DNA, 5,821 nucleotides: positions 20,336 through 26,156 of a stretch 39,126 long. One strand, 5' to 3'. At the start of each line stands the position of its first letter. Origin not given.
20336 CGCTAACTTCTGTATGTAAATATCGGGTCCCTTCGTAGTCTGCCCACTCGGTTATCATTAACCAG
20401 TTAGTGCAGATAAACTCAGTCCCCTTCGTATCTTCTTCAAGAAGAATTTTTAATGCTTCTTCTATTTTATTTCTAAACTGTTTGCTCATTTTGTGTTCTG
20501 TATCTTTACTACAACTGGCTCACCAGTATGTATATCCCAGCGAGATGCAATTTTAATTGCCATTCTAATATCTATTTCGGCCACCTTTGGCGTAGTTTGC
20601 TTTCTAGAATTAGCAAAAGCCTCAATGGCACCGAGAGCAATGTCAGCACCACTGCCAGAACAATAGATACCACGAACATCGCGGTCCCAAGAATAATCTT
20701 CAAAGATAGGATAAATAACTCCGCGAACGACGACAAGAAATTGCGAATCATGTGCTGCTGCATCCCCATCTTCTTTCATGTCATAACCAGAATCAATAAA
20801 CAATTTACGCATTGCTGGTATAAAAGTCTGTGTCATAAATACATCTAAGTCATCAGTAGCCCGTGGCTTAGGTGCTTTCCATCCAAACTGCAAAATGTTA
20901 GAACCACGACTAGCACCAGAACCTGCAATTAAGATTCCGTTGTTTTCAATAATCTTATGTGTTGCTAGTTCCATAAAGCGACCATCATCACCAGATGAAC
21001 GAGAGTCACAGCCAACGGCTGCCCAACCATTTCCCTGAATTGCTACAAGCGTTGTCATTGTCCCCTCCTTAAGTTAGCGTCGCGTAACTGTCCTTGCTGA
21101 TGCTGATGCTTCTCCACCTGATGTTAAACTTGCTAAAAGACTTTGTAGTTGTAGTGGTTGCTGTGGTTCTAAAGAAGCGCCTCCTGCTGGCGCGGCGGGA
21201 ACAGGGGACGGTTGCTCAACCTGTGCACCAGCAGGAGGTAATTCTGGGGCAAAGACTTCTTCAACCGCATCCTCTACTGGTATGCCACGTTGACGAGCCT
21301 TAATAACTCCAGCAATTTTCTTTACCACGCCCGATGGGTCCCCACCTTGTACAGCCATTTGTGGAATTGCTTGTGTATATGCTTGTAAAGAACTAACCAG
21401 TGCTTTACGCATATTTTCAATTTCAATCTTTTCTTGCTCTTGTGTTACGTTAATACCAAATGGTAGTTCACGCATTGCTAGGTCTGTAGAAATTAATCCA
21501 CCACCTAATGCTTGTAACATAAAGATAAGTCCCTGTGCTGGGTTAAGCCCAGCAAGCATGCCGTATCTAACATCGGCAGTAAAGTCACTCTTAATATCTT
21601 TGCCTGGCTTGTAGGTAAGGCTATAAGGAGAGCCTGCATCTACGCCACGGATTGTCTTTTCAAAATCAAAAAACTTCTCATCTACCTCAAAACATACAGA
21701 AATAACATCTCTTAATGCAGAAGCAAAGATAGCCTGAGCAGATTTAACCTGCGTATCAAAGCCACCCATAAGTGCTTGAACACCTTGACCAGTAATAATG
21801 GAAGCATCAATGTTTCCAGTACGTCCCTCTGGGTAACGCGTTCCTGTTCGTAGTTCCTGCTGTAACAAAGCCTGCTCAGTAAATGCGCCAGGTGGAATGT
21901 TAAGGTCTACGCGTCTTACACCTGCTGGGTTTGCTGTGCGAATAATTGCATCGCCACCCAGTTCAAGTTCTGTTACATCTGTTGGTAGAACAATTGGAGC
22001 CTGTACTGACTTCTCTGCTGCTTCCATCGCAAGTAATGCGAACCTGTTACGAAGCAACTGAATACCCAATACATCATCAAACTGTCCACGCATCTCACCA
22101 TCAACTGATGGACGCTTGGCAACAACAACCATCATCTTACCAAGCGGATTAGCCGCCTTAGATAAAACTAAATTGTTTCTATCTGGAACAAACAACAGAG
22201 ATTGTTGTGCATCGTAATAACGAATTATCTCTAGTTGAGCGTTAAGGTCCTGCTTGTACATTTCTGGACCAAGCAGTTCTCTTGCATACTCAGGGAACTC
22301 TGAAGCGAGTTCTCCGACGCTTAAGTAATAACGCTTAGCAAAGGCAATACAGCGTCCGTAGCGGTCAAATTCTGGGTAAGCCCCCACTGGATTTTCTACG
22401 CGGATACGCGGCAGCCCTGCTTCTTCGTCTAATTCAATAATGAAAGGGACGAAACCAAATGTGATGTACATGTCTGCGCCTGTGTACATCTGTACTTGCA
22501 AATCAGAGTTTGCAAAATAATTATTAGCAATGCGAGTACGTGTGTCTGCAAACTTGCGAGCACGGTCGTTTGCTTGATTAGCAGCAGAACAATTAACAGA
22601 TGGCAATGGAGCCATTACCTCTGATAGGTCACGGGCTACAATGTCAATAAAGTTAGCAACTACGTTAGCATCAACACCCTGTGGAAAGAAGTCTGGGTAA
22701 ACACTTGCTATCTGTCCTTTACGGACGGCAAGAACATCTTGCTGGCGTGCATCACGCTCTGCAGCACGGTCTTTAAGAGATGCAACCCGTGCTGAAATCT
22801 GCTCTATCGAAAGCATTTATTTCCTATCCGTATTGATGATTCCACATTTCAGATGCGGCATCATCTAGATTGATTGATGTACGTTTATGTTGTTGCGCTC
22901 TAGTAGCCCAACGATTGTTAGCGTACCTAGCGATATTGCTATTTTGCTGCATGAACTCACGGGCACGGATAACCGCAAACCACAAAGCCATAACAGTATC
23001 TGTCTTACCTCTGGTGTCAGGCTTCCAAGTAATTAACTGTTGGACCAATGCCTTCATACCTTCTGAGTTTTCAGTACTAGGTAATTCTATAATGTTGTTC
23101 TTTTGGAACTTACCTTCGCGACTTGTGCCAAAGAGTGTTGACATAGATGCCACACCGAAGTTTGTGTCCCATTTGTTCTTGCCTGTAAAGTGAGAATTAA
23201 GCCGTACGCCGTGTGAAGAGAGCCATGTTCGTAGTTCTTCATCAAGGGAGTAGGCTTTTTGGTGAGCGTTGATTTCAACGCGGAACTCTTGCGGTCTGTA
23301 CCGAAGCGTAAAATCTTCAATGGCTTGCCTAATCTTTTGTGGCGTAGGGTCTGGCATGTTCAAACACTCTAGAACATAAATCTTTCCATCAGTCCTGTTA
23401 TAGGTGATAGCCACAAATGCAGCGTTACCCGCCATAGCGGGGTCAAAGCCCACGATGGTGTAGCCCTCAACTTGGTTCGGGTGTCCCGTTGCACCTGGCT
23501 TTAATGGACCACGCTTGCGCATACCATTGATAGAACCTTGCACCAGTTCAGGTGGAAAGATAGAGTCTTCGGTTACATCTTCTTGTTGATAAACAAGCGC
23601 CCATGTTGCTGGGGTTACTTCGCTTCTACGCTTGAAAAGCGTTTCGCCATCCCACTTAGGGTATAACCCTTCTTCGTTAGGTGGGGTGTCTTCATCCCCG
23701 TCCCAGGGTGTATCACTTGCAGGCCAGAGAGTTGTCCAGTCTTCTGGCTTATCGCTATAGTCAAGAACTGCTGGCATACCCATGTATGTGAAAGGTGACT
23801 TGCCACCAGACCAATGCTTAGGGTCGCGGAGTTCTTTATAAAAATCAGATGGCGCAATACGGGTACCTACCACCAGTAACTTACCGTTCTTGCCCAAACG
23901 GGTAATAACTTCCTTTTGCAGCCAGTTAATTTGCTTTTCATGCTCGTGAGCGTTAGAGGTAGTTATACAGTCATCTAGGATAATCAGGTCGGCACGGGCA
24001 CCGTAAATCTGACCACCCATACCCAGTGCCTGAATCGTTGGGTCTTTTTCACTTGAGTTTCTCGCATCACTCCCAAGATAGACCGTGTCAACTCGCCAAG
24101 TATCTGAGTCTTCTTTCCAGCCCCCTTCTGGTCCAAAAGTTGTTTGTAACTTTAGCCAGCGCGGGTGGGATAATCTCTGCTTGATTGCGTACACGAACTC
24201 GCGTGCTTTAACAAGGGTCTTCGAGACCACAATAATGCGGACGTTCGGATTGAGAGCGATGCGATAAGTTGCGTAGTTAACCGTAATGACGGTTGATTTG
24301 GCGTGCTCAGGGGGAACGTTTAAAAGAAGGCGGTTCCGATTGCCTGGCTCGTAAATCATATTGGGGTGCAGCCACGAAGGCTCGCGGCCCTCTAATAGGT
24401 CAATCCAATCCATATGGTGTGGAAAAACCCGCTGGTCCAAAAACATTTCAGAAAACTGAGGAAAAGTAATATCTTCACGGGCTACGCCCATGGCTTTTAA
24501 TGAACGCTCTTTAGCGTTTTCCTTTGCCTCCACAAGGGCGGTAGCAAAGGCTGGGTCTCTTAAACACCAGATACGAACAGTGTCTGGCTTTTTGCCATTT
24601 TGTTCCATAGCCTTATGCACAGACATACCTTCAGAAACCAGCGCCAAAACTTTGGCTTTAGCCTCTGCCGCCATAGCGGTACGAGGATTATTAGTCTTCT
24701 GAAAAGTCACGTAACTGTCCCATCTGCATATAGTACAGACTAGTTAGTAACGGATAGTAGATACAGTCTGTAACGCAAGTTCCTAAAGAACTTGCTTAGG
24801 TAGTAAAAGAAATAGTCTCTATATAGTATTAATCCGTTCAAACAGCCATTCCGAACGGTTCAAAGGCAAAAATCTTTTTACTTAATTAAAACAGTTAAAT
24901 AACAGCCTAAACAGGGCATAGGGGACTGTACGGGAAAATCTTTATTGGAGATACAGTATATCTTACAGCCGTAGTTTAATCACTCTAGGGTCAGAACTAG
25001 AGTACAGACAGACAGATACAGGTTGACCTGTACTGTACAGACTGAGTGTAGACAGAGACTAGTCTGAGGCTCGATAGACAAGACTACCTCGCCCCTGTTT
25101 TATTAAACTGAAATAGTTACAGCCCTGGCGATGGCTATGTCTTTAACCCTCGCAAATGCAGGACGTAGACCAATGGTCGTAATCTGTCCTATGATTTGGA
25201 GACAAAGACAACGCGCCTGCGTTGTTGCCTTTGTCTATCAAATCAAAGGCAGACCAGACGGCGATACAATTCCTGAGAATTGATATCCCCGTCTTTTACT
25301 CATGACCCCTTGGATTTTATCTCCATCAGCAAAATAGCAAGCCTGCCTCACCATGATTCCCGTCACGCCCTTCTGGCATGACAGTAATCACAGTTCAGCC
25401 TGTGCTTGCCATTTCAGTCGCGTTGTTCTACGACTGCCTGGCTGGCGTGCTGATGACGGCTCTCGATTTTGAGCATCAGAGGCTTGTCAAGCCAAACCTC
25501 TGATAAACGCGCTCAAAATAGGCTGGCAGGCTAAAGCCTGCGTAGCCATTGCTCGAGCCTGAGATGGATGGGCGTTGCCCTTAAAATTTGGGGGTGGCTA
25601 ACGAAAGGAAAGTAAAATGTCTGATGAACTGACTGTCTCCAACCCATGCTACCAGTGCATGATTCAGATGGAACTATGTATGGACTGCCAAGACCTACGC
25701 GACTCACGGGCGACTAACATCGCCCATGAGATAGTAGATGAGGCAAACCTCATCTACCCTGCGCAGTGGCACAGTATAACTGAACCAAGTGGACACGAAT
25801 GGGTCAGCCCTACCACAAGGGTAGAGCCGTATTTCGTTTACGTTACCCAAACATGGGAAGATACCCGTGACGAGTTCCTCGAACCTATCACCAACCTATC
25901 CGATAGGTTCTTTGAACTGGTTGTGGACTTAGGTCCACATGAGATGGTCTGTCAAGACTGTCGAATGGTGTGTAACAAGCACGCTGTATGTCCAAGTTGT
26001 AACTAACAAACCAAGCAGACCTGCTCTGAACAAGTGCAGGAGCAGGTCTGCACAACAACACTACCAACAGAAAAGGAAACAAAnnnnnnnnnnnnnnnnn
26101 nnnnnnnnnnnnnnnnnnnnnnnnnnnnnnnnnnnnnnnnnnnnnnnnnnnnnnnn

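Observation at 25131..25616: Hairpin-dense, ORF-poor segment upstream of the first early gene: candidate structured RNA(s)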

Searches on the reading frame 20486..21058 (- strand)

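Call 77: search_protein_families(library=pfam, proteins=[window:20486-21058:-], max_evalue=0.01)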
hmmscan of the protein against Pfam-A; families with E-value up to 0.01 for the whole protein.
window:20486-21058:- (190 aa): 1 family
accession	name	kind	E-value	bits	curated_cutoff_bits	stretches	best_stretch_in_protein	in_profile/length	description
PF00227.31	Proteasome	-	0.0011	19.1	22.4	0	132-186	136-188/189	Proteasome subunit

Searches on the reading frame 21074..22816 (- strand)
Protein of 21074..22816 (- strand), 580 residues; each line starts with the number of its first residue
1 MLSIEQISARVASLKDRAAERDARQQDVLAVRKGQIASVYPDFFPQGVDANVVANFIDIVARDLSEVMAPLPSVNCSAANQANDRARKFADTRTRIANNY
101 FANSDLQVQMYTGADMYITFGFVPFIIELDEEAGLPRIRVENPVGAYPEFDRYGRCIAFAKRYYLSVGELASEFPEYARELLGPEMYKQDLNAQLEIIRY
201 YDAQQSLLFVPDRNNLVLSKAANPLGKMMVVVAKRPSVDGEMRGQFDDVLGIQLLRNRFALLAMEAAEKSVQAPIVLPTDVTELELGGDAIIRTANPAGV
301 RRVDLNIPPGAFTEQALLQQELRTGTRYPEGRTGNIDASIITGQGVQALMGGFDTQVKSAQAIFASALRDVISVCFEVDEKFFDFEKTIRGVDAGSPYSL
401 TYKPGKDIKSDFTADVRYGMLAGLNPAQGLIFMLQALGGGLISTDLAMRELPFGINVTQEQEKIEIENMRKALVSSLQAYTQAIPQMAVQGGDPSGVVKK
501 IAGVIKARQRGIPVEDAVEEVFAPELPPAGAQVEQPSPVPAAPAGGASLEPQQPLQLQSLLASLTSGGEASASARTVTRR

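Call 29: search_protein_families(library=phrogs, proteins=[window:21074-22816:-], max_evalue=0.00001)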
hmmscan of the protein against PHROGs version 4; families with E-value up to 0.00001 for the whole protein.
window:21074-22816:- (580 aa): 1 family
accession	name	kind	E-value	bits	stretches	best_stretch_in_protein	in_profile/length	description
phrog_104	-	head and packaging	2.1e-29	103.6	1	6-577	39-545/550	portal protein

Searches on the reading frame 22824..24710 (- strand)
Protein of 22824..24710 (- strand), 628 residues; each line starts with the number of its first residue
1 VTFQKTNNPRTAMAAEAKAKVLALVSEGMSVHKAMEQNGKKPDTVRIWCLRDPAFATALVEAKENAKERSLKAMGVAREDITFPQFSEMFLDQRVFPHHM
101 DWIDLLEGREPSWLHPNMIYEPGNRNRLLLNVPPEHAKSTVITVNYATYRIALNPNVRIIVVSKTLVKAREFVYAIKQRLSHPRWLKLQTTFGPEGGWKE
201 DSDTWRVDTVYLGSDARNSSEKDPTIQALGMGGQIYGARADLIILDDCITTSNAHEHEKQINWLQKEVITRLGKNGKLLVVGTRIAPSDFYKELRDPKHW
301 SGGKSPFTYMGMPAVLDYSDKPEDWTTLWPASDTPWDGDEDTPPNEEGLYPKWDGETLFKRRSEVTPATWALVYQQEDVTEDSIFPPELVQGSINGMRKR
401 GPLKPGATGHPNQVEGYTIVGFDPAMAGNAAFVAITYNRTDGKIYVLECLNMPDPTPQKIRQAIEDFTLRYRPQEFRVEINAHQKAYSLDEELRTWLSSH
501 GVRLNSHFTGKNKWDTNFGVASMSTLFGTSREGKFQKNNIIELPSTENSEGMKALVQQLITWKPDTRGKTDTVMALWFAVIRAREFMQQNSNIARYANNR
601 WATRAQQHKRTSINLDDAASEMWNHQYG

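Call 13: search_dna_similar(query=window:22824-24710:-, collection=phages, mode=protein, max_rows=25)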
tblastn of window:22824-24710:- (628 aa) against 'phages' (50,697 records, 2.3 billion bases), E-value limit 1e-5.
Records with a match: 194; places in all: 194; records where one place covers at least 80% of the query: 31.
Best place of each record, by identity: 60-80% 2; <60% 192.
By first word of the organism name: Mycobacterium 80; Streptomyces 31; Bacillus 10; Ralstonia 9; Burkholderia 8; Staphylococcus 7; Caudoviricetes 4; Natrialba 4; Roseobacter 3; Pelagibacter 3; and 21 more.
By host as written in the record: Mycobacterium smegmatis mc2 155 50; Mycobacterium smegmatis mc#155 17; - 16; Streptomyces griseus ATCC 10137 10; Streptomyces scabiei RL-34 7; Ralstonia pseudosolanacearum I-31 (MT043) 5; Streptomyces lividans JI 1326 4; Streptomyces viridochromogenes DSM40736 4; and 50 more.
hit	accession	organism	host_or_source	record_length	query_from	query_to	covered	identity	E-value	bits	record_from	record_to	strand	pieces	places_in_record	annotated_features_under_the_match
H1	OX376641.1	Caudovirales sp. ct2KA10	-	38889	27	624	95%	62.5%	0e+0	801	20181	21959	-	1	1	record has no annotation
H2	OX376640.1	Caudovirales sp. ct2KA10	-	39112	27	624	95%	62.4%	0e+0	800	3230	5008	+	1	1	record has no annotation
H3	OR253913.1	Streptomyces phage Dennebes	Streptomyces mirabilis NRRL B-2400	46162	81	619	86%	47.5%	8e-161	516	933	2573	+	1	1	1: Terminase large subunit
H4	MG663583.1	Streptomyces phage Percastrophe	Streptomyces griseus ATCC 10137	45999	78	619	86%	47.1%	9e-159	510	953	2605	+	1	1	terminase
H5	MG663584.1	Streptomyces phage Romero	Streptomyces griseus ATCC 10137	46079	78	619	86%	47.1%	9e-159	510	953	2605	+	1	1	terminase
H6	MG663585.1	Streptomyces phage ToriToki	Streptomyces griseus ATCC 10137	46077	78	619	86%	47.1%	9e-159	510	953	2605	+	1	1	terminase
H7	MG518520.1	Streptomyces phage Immanuel3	Streptomyces griseus ATCC 10137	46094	78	619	86%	47.1%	9e-159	510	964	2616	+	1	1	terminase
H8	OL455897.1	Streptomyces phage Treat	Streptomyces griseus ATCC 10137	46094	78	619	86%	47.1%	9e-159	510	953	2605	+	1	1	1: terminase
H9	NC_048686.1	Streptomyces phage Immanuel3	Streptomyces griseus ATCC 10137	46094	78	619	86%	47.1%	9e-159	510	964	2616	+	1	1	terminase large subunit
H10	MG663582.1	Streptomyces phage HaugeAnator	Streptomyces griseus ATCC 10137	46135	78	619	86%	47.1%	9e-159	510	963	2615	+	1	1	terminase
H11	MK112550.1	Streptomyces phage Olicious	Streptomyces griseus ATCC 10137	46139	78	619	86%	47.1%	9e-159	510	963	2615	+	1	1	1: terminase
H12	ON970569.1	Streptomyces phage JPandJE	Streptomyces griseus ATCC 10137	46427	78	619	86%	47.1%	9e-159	510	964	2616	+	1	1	1: terminase large subunit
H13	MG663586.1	Streptomyces phage ZooBear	Streptomyces griseus ATCC 10137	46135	78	619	86%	46.9%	2e-158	509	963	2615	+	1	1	terminase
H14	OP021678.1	Streptomyces phage RosePharie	Streptomyces lividans JI 1326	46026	83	628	87%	46.5%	5e-159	511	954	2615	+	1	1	1: terminase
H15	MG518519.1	Streptomyces phage Manuel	Streptomyces lividans JI 1326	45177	83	628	87%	46.5%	7e-159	511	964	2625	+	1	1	terminase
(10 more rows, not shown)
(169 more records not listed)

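Call 14: get_annotated_region(hit=H1, flank=5000)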
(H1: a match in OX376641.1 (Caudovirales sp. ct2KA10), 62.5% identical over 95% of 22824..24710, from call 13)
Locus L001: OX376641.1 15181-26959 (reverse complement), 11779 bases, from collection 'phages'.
description: Caudovirales sp. ct2KA10 genome assembly, chromosome: LanE43-AprF5.
organism: Caudovirales sp. ct2KA10 (NCBI taxid 2825757)
taxonomy: Viruses; Duplodnaviria; Heunggongvirae; Uroviricota; Caudoviricetes
host: -; source: -; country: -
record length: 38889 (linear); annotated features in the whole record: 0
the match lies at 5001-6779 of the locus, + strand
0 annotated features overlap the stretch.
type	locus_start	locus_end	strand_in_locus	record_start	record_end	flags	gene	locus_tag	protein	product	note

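Call 15: get_annotated_region(hit=H2, flank=5000)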
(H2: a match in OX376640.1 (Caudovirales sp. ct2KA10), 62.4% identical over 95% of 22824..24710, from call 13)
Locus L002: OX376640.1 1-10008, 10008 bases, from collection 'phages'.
description: Caudovirales sp. ct2KA10 genome assembly, chromosome: LanE43-AprE7.
organism: Caudovirales sp. ct2KA10 (NCBI taxid 2825757)
taxonomy: Viruses; Duplodnaviria; Heunggongvirae; Uroviricota; Caudoviricetes
host: -; source: -; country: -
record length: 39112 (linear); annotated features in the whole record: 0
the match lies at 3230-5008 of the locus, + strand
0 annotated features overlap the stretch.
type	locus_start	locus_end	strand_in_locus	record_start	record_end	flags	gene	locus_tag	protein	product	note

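Call 20: find_related_loci(query=window:22824-24710:-, collection=viral_contigs, flank=4000)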
Query window:22824-24710:- (628 aa) in viral_contigs; peptide patterns used: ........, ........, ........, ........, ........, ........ (x = any residue, [..] = any of these).
497 stretches matched a pattern; 494 encode a relative of the query (tblastn E <= 1e-3); the best 80 are kept; 80 distinct loci.
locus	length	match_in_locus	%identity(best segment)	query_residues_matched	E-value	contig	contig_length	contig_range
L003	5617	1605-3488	99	1-628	0e+0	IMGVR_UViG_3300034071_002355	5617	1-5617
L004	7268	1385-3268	99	1-628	0e+0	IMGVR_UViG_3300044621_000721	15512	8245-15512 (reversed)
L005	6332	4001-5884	99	1-628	0e+0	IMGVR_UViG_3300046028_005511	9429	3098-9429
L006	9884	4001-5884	99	1-628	0e+0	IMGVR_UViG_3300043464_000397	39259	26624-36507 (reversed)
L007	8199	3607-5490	99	1-628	0e+0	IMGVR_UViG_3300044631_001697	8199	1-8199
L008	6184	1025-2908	99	1-628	0e+0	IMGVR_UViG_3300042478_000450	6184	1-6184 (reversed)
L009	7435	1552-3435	99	1-628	0e+0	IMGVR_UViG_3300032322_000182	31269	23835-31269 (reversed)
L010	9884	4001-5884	99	1-628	0e+0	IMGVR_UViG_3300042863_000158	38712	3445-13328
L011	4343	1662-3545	99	1-628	0e+0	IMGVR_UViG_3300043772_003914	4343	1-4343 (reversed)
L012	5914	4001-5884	99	1-628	0e+0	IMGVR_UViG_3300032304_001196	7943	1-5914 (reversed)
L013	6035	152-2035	98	1-628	0e+0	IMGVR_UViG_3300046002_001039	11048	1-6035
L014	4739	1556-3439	98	1-628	0e+0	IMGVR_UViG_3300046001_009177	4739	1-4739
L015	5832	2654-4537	98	1-628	0e+0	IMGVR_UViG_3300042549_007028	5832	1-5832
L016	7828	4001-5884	98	1-628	0e+0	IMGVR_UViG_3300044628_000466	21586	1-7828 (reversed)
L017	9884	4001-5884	98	1-628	0e+0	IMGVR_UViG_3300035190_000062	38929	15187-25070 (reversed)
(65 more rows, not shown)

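Call 77: search_protein_families(library=pfam, proteins=[L001:599-952:-], max_evalue=0.01)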
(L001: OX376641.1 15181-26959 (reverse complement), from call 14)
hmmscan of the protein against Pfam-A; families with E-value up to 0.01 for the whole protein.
L001:599-952:- (117 aa): 1 family
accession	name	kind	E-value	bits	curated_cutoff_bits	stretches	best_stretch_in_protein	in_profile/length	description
PF02467.21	Whib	-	1.5e-09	38.7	23.6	1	8-86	1-63/65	Transcription factor WhiB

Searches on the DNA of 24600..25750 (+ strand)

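Call 7: search_dna_similar(query=window:24700-25700:+, collection=phages, mode=distant, max_rows=30)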
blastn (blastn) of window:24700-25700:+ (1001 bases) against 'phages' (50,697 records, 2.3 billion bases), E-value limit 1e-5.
No match.
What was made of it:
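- Tried and rejected: GenBank phages: blastn of 24700-25700 found no match (call 7).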

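Call 8: search_rna_families(source=window, start=24600, end=25750, threshold=evalue, max_evalue=10)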
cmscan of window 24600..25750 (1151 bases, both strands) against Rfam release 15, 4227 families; matches with E-value up to 10: 7.
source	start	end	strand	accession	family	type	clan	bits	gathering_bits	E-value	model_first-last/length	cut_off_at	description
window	25183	25253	+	RF00130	mir-192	Gene; miRNA;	-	21.9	54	0.027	1-76/76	no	mir-192/215 microRNA precursor family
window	25175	25262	+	RF03243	mir-2731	Gene; miRNA;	-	17.7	80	1.8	1-91/91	no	mir-2731 microRNA precursor family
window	24639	24689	+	RF00662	mir-132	Gene; miRNA;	-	15.9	52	3.3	1-84/84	no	mir-132 microRNA precursor family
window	24827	24871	-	RF01818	RsaC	Gene; sRNA;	-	15.6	100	0.26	182-226/440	no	RNA Staph. aureus C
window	24873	24919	-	RF02060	STnc410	Gene; sRNA;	-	13.5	50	4.5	1-158/158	no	Enterobacterial sRNA STnc410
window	25447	25475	+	RF01304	sR5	Gene; snRNA; snoRNA; CD-box;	-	12.6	40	5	1-53/53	no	Small nucleolar RNA sR5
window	25519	25585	+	RF02603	BASRCII26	Gene; sRNA;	-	11.7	218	4.3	1-190/190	no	Brucella sRNA CII26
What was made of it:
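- On Any Rfam 15 family: At E up to 10 in 24600-25750 there were only sub-threshold miRNA or sRNA noise hits, the best 21.9 bits against a 54-bit threshold (call 8).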

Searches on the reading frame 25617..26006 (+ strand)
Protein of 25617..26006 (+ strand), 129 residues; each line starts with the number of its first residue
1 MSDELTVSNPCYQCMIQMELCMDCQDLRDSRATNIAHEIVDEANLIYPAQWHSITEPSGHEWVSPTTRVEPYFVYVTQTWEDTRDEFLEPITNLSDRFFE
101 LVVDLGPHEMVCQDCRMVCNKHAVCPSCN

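Call 30: search_protein_families(library=phrogs, proteins=[window:25617-26006:+], max_evalue=0.00001)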
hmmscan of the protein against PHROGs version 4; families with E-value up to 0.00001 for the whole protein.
window:25617-26006:+ (129 aa): 0 families

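Call 63: search_protein_families(library=pfam, proteins=[window:25617-26006:+], max_evalue=0.001)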
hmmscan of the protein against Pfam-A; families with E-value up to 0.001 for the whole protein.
window:25617-26006:+ (129 aa): 0 families

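Call 65: search_solved_structures(query=window:25617-26006:+, max_evalue=1)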
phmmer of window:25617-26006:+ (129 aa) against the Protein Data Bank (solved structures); distinct sequences matched with E-value up to 1: 1.
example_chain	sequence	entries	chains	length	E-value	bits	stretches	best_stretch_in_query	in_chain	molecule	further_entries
2f40_A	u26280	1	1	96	0.45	13.7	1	58-104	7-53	hypothetical protein PF1455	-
